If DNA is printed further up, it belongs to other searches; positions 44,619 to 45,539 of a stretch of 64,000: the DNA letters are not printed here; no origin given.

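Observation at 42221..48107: virB3-virB4 operon runs into three Sec-signal proteins instead of virB5/virB6/virB8-11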

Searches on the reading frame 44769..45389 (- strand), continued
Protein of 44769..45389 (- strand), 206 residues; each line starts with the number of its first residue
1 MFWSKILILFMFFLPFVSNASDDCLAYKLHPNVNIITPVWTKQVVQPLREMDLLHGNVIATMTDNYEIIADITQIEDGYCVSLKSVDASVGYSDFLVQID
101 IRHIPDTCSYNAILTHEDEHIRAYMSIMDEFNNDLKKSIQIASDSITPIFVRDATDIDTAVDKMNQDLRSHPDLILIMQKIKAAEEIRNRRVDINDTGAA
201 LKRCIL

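Call 79: fold_search(model_id=the predicted structure, library=viral)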
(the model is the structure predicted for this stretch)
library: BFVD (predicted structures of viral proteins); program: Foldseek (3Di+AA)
matches with E <= 10: 216; with E <= 0.001: 0
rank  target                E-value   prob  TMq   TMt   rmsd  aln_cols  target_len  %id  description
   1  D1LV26                8.6e-02  0.08  0.16  0.07  36.7       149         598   12  (no name in the UniProt tables at hand)
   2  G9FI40                2.2e-01  0.12  0.17  0.20  17.1       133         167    9  (no name in the UniProt tables at hand)
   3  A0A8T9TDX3            2.8e-01  0.04  0.09  0.05  14.3        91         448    9  (no name in the UniProt tables at hand)
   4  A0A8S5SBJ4            3.1e-01  0.07  0.17  0.16  49.5       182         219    9  Outer membrane protein assembly factor [Siphoviridae sp. ctgaY24]
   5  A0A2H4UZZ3            3.1e-01  0.03  0.12  0.07  22.5       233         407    7  ORF110 protein [Operophtera brumata nucleopolyhedrovirus]
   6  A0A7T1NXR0            4.3e-01  0.03  0.10  0.13  17.9        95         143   14  Uncharacterized protein [Gordonia phage Lilbeanie]
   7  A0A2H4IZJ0            6.2e-01  0.04  0.14  0.12  27.7       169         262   16  Uncharacterized protein [uncultured Caudovirales phage]
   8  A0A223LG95            6.2e-01  0.04  0.14  0.07  21.9       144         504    9  Uncharacterized protein [Erwinia phage vB_EamM_RisingSun]
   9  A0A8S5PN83            7.9e-01  0.06  0.18  0.18  22.5       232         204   11  IrrE N-terminal-like domain [Myoviridae sp. ctwwN25]
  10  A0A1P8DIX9            8.9e-01  0.06  0.21  0.06  26.1       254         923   10  (no name in the UniProt tables at hand)
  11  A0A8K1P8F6            9.5e-01  0.03  0.09  0.06  20.1        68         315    9  Nonstructural polyprotein (Fragment) [Biomphalaria pfeifferi virus]
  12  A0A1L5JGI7            1.1e+00  0.02  0.14  0.09  22.0       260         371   10  ORF20 [Plodia interpunctella granulovirus]
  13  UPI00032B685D         1.1e+00  0.02  0.15  0.09  23.0       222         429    7  (no name look-up for this kind of identifier)
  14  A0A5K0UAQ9            1.3e+00  0.01  0.12  0.08  24.8       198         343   13  Serine/threonine protein kinase [Yasminevirus sp. GU-2018]
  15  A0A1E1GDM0            1.4e+00  0.02  0.14  0.12  34.1       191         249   12  (no name in the UniProt tables at hand)
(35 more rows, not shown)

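Call 80: search_protein_families(library=ncbifam, alignment_id=A2, max_evalue=0.1)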
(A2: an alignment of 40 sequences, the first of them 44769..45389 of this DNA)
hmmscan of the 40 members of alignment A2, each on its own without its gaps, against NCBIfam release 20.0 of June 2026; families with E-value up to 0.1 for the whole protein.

A. member 1, window:44769-45389:- (206 aa): 1 family
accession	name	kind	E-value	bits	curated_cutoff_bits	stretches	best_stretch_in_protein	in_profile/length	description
NF045629.1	monooxsub_HsaA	equivalog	0.067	11.9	450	1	149-202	270-324/383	3-hydroxy-9,10-secoandrosta-1,3,5(10)-triene-9,17-dione monooxygenase oxygenase subunit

B. families by the number of members that match (of 40 scanned): 20 families
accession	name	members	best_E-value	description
TIGR04540.1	CLB_0814_fam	1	0.0006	TIGR04540 family protein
TIGR04059.1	Ald_deCOase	1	0.002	aldehyde oxygenase (deformylating)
TIGR00389.1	glyS_dimeric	1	0.0036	glycine--tRNA ligase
NF007031.0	PRK09496.1-2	1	0.0044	Trk system potassium transporter TrkA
TIGR04281.1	peripla_PGF_1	1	0.0083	PGF-CTERM-anchored ABC transporter substrate-binding protein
NF012025.0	PRK15481.1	1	0.0089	MocR-like B6 salvage transcription factor PtsJ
NF006176.0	PRK08311.2-4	1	0.0099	RNA polymerase sigma factor SigI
NF041443.1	DDRRRQL_YjdP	1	0.014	DDRRRQL repeat protein YjdP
NF003096.0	PRK04019.1-2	1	0.014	50S ribosomal protein L10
NF008451.0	PRK11302.1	1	0.018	transcriptional regulator HexR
NF010211.0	PRK13676.1-4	1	0.019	YlbF/YmcA family competence regulator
NF040480.1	CGLAU_01105_fam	1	0.019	CGLAU_01105 family protein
TIGR02898.1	spore_YhcN_YlaJ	1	0.03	YhcN/YlaJ family sporulation lipoprotein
NF004558.0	PRK05899.2-4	1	0.035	transketolase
NF002304.0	PRK01222.2-4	1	0.043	phosphoribosylanthranilate isomerase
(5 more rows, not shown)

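Call 85: find_encoding_contigs(protein=P0300, flank=8000, max_places=2)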
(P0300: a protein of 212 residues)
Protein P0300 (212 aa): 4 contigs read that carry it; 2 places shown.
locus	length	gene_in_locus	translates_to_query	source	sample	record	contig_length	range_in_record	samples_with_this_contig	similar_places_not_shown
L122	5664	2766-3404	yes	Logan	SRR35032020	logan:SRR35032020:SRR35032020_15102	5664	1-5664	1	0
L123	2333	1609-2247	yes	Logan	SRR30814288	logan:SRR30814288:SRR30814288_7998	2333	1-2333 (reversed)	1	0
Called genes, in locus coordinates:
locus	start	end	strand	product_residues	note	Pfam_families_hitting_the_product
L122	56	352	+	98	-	-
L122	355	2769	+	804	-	PF27097:VirB4_TrbE_N, PF03135:CagE_TrbE_VirB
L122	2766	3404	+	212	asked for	-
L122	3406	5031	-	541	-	PF00005:ABC_tran, PF02463:SMC_N (faint), PF13175:AAA_15 (faint), PF13476:AAA_23 (faint), PF13555:AAA_29 (faint), PF12848:ABC_tran_Xtn, PF00005:ABC_tran, PF13304:AAA_21 (weak), +1 more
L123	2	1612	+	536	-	?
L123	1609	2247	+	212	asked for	-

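Call 86: find_encoding_contigs(protein=P0330, flank=8000, max_places=2)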
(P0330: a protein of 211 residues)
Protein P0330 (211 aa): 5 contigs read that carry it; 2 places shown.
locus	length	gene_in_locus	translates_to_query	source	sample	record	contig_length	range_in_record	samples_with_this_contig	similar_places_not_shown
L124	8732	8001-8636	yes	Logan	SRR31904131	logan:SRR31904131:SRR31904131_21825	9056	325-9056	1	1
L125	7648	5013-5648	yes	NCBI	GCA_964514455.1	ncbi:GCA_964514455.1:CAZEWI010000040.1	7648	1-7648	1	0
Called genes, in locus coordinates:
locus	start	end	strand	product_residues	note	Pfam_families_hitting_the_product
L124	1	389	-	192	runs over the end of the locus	PF02527:GidB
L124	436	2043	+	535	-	PF13424:TPR_12 (faint), PF07719:TPR_2 (faint), PF13174:TPR_6 (faint), PF23914:TPR_CcmH_CycH (weak)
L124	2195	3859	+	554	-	PF00133:tRNA-synt_1, PF01406:tRNA-synt_1e (faint), PF09334:tRNA-synt_1g, PF19303:Anticodon_3, PF08264:Anticodon_1 (weak)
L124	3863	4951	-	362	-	PF00768:Peptidase_S11, PF13354:Beta-lactamase2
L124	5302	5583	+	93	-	PF05101:VirB3 (weak)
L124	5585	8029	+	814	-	PF03135:CagE_TrbE_VirB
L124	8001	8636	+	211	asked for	-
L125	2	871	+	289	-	?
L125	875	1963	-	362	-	PF00768:Peptidase_S11, PF13354:Beta-lactamase2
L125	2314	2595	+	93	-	PF05101:VirB3 (weak)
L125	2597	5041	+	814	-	PF03135:CagE_TrbE_VirB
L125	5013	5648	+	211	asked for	-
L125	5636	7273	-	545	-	PF06418:CTP_synth_N, PF00117:GATase, PF07722:Peptidase_C26 (weak)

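Call 87: find_encoding_contigs(protein=P0335, flank=8000, max_places=2)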
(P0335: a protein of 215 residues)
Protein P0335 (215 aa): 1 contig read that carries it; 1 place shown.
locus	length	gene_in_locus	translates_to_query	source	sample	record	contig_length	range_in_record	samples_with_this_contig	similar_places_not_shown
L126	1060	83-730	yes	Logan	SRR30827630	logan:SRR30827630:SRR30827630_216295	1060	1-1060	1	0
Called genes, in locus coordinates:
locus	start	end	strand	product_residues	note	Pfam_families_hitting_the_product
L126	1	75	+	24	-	?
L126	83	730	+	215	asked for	-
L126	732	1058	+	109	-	?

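Call 89: search_protein_families(library=pfam, proteins=[P0291, P0404, P0406, P0410, P0383, P0413, P0414, P0377, P0382, P0398], max_evalue=0.01)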
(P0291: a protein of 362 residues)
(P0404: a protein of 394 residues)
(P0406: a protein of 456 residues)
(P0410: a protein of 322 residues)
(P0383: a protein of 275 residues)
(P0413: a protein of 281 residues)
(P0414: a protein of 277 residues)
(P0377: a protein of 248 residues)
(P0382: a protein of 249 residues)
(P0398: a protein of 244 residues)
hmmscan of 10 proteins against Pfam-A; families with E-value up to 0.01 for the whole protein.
P0291 (362 aa): 0 families

P0404 (394 aa): 0 families

P0406 (456 aa): 4 families
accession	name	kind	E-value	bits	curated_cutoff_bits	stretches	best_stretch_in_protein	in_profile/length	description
PF01471.23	PG_binding_1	-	1.5e-14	54.3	23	1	399-451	5-57/57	Putative peptidoglycan binding domain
PF08238.18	Sel1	-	1.3e-06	29.2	30.7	1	301-333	1-33/36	Sel1 repeat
PF09374.15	PG_binding_3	-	0.00088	19.8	24.6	1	402-430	6-33/76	Predicted Peptidoglycan domain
PF08823.16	PG_binding_2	-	0.0028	18.3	21.1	1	401-433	20-52/74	Putative peptidoglycan binding domain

P0410 (322 aa): 0 families

P0383 (275 aa): 0 families

P0413 (281 aa): 0 families

P0414 (277 aa): 0 families

P0377 (248 aa): 0 families

P0382 (249 aa): 0 families

P0398 (244 aa): 0 families
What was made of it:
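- Closest known: T4SS-associated cell-wall hydrolases. Same: One distant family member carries a PG_binding_1 domain (call 89).
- One distant member is fused to PG_binding_1 (call 89).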

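Call 98: list_cluster_members(proteins=[P0001, P0122, P0241, P0006, P0163, P0246])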
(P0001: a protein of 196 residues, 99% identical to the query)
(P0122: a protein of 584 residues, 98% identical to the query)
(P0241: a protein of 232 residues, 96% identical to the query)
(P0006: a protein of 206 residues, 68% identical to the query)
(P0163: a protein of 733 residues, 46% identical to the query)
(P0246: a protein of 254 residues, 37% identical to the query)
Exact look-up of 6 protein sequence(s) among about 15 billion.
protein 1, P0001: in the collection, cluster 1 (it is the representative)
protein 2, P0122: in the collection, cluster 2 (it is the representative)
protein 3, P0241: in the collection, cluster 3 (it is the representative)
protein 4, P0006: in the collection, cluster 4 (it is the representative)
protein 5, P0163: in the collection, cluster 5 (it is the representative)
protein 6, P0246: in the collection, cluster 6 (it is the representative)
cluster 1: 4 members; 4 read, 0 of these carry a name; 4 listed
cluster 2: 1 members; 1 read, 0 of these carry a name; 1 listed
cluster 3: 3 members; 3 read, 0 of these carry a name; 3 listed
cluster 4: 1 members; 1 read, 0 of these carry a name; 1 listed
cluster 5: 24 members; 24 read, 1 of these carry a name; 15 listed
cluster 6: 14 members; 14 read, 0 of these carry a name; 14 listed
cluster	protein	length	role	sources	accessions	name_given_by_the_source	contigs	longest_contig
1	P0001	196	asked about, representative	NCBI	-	-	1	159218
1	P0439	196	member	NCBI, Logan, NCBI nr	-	-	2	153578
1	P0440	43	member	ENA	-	-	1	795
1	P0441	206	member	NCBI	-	-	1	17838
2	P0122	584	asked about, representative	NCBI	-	-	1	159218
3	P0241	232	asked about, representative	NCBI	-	-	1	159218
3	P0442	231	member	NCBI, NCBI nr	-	-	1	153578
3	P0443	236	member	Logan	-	-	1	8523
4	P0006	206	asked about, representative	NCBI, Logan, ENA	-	-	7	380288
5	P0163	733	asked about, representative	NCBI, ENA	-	-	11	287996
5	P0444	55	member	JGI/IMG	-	PHD/YefM family antitoxin component YafN of YafNO toxin-antitoxin module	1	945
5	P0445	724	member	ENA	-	-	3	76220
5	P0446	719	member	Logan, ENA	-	-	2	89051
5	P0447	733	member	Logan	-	-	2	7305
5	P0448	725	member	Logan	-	-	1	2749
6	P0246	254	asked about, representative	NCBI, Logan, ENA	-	-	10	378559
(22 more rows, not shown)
